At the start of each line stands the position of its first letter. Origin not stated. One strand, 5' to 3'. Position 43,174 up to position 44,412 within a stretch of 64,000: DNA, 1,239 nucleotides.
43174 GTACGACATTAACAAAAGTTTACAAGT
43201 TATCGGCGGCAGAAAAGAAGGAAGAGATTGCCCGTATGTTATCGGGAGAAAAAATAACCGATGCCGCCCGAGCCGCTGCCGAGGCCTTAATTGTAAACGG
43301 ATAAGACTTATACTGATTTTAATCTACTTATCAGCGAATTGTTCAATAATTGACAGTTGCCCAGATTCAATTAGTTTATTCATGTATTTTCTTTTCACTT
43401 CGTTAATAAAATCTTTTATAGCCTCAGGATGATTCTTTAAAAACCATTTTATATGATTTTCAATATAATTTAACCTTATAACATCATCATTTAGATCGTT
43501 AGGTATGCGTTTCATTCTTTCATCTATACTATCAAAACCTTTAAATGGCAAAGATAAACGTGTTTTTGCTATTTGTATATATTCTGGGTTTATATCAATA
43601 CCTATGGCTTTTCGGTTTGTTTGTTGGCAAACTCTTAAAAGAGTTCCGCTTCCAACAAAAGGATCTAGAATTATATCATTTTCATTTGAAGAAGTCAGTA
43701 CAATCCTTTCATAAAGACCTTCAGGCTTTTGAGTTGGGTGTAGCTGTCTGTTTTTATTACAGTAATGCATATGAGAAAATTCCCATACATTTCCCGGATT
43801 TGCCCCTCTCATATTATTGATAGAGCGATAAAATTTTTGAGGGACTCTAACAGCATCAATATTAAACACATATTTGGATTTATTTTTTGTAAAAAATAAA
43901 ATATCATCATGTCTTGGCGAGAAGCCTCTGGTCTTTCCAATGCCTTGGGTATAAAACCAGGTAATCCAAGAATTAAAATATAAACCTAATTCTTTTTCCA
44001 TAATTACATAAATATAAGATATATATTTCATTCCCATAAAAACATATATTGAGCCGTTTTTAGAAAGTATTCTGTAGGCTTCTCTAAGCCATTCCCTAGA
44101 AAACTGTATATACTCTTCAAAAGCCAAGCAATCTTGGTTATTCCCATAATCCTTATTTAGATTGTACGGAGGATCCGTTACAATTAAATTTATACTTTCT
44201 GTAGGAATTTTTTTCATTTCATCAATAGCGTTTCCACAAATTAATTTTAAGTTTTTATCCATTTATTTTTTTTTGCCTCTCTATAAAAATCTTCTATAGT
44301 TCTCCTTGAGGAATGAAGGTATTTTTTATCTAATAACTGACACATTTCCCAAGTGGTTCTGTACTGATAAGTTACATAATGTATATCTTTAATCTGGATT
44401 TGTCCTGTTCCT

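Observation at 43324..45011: Type II restriction-modification pair in an AT-rich islet inserted between recN and the ybgC-ruvB-ruvA block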

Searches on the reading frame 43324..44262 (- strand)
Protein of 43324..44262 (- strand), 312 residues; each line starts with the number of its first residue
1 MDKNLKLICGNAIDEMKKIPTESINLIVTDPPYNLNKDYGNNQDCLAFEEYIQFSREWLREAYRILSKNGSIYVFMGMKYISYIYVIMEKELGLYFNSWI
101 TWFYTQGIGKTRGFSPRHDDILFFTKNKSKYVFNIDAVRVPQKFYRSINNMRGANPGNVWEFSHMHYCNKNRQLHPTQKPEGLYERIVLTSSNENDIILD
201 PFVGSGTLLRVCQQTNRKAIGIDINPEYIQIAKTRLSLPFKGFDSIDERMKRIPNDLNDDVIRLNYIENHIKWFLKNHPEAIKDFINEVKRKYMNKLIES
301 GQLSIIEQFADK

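Call 3: search_protein_families(library=pfam, proteins=[window:43324-44262:-], max_evalue=0.01)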
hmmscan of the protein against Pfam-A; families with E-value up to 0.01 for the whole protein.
window:43324-44262:- (312 aa): 8 families
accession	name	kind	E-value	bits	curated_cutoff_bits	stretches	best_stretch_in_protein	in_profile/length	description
PF01555.25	N6_N4_Mtase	-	4.5e-69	233.2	26.7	1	24-233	1-220/221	DNA methylase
PF02086.21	MethyltransfD12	-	1.1e-06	29.1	22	1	194-301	20-120/253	D12 class N6 adenine-specific DNA methyltransferase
PF13847.12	Methyltransf_31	-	4.4e-06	26.9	27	1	193-269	2-85/145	Methyltransferase domain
PF01170.24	UPF0020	-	4.9e-05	23.6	22.3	0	189-209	23-43/197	RMKL-like, methyltransferase domain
PF08241.18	Methyltransf_11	-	9.4e-05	23.4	21.2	0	203-283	5-81/95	Methyltransferase domain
PF13489.12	Methyltransf_23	-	0.00029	21.1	27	1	193-285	21-104/164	Methyltransferase domain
PF13649.12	Methyltransf_25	-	0.00062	20.9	27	1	198-254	1-59/97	Methyltransferase domain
PF07669.17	Eco57I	-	0.0031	18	25.3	0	220-274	4-65/171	Eco57I restriction-modification methylase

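Call 4: search_protein_families(library=ncbifam, proteins=[window:43324-44262:-], max_evalue=0.01)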
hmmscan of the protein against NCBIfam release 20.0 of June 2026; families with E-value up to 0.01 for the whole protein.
window:43324-44262:- (312 aa): 11 families
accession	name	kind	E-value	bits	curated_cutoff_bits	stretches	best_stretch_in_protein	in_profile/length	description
NF008572.0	PRK11524.1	equivalog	5.3e-56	189.9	292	1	2-238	12-258/294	adenine-specific DNA-methyltransferase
NF050803.1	DnaMtaseCcrMCaul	equivalog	1.6e-36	126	830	1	6-237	5-248/350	adenine-specific DNA-methyltransferase CcrM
NF010253.0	PRK13699.1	subfamily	2.3e-17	63.4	244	1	6-237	3-206/226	DNA methyltransferase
TIGR01177.1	TIGR01177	hypoth_equivalog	7.4e-06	25.5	316.55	0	17-76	240-294/330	TIGR01177 family methyltransferase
NF043040.1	corrin_prot_MT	hypoth_equivalog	3.4e-05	23.4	180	1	181-236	28-83/216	corrinoid protein-associated methyltransferase CpaM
NF040721.1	Trm14_Arch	equivalog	0.00018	20.7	280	0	4-78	272-336/370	tRNA (guanine(6)-N2)-methyltransferase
NF047732.1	tRNAMtaseTrm5bMeth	equivalog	0.00058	18.9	500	1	190-238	194-241/337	tRNA (guanine(37)-N1)-methyltransferase Trm5b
NF001244.0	PRK00216.1-5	equivalog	0.0012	18.2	216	0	190-254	44-113/236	bifunctional demethylmenaquinone methyltransferase/2-methoxy-6-polyprenyl-1,4-benzoquinol methylase UbiE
TIGR01934.1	MenG_MenH_UbiE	subfamily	0.0021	17.4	158.35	0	192-237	37-83/223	ubiquinone/menaquinone biosynthesis methyltransferase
NF011529.0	PRK14968.1-3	equivalog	0.0023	17.4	162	1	192-235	32-75/198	putative methyltransferase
TIGR00536.1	hemK_fam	subfamily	0.0027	16.8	115.5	0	6-49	168-208/286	HemK family protein methyltransferase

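Call 5: search_protein_families(library=padloc, proteins=[window:43324-44262:-], max_evalue=0.01)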
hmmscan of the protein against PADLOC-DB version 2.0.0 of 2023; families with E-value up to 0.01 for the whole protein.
window:43324-44262:- (312 aa): 76 families (the best 25 are shown)
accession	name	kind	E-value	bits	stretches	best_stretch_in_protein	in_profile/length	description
PDLC03299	MTase_II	-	1.3e-91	305.2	1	3-292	13-275/296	Type II methyltransferase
PDLC03371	MTase_II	-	3.1e-66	221.6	1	2-237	8-253/260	Type II methyltransferase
PDLC03320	MTase_II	-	1e-51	173.8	1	3-237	31-275/289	Type II methyltransferase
PDLC03230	MTase_II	-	1.5e-41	140.9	1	6-237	37-283/360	Type II methyltransferase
PDLC03387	MTase_II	-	3.2e-38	129.5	2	81-237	127-276/289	Type II methyltransferase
PDLC03300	MTase_II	-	5.6e-38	128.7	1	47-237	82-277/302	Type II methyltransferase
PDLC03216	MTase_II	-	7.5e-38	128.4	1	6-237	13-256/364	Type II methyltransferase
PDLC03353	MTase_II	-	2.2e-37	127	1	4-238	9-252/260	Type II methyltransferase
PDLC03339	MTase_II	-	1.1e-36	124.5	2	152-241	187-276/399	Type II methyltransferase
PDLC03327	MTase_II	-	6.6e-36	122.2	1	11-234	46-282/319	Type II methyltransferase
PDLC03738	oMTase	-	6.9e-35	118.4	1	6-237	22-266/376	orphan methyltransferase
PDLC03238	MTase_II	-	1.5e-28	98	1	6-236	125-363/428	Type II methyltransferase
PDLC03265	MTase_II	-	2.5e-28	97.5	2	7-94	27-116/333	Type II methyltransferase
PDLC03350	MTase_II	-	2.5e-27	94.1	1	6-238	58-297/312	Type II methyltransferase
PDLC03354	MTase_II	-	2.3e-26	90.8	2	151-241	302-387/425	Type II methyltransferase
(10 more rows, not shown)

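Call 25: search_solved_structures(query=window:43324-44262:-, max_evalue=0.00001, show_alignments=2)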
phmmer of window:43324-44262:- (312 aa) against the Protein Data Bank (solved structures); distinct sequences matched with E-value up to 0.00001: 12.
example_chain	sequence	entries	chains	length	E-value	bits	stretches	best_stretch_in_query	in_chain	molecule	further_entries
9c3u_A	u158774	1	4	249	1.2e-39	139.4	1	15-236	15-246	Methyltransferase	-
8urk_A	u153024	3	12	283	1.5e-39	139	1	15-237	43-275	Methyltransferase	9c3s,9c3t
1g60_A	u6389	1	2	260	1.7e-35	125.8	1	11-233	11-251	Adenine-specific Methyltransferase MboIIA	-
1nw8_A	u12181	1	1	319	5.8e-34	120.7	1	11-236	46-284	MODIFICATION METHYLASE RSRI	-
1eg2_A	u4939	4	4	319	7.1e-34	120.4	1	11-236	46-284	MODIFICATION METHYLASE RSRI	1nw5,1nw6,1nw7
6pbd_A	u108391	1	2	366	1.2e-28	103.2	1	7-237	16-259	Modification methylase CcrMI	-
5hek_A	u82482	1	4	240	1.4e-21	80.1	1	23-238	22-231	Adenine specific DNA methyltransferase (DpnA)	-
5hfj_A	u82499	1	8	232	2e-21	79.6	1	23-238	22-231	Adenine specific DNA methyltransferase (DpnA)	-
2zie_A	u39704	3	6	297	1.3e-15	60.4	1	172-244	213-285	Putative modification methylase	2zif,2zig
8s9m_A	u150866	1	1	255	1.1e-12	50.9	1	7-237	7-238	DNA cytosine-N4 methyltransferase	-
8s9n_A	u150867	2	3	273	1.5e-12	50.4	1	8-237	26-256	DNA cytosine-N4 methyltransferase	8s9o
1boo_A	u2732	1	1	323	2e-10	43.4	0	6-82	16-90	PROTEIN (N-4 CYTOSINE-SPECIFIC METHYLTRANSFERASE PVU II)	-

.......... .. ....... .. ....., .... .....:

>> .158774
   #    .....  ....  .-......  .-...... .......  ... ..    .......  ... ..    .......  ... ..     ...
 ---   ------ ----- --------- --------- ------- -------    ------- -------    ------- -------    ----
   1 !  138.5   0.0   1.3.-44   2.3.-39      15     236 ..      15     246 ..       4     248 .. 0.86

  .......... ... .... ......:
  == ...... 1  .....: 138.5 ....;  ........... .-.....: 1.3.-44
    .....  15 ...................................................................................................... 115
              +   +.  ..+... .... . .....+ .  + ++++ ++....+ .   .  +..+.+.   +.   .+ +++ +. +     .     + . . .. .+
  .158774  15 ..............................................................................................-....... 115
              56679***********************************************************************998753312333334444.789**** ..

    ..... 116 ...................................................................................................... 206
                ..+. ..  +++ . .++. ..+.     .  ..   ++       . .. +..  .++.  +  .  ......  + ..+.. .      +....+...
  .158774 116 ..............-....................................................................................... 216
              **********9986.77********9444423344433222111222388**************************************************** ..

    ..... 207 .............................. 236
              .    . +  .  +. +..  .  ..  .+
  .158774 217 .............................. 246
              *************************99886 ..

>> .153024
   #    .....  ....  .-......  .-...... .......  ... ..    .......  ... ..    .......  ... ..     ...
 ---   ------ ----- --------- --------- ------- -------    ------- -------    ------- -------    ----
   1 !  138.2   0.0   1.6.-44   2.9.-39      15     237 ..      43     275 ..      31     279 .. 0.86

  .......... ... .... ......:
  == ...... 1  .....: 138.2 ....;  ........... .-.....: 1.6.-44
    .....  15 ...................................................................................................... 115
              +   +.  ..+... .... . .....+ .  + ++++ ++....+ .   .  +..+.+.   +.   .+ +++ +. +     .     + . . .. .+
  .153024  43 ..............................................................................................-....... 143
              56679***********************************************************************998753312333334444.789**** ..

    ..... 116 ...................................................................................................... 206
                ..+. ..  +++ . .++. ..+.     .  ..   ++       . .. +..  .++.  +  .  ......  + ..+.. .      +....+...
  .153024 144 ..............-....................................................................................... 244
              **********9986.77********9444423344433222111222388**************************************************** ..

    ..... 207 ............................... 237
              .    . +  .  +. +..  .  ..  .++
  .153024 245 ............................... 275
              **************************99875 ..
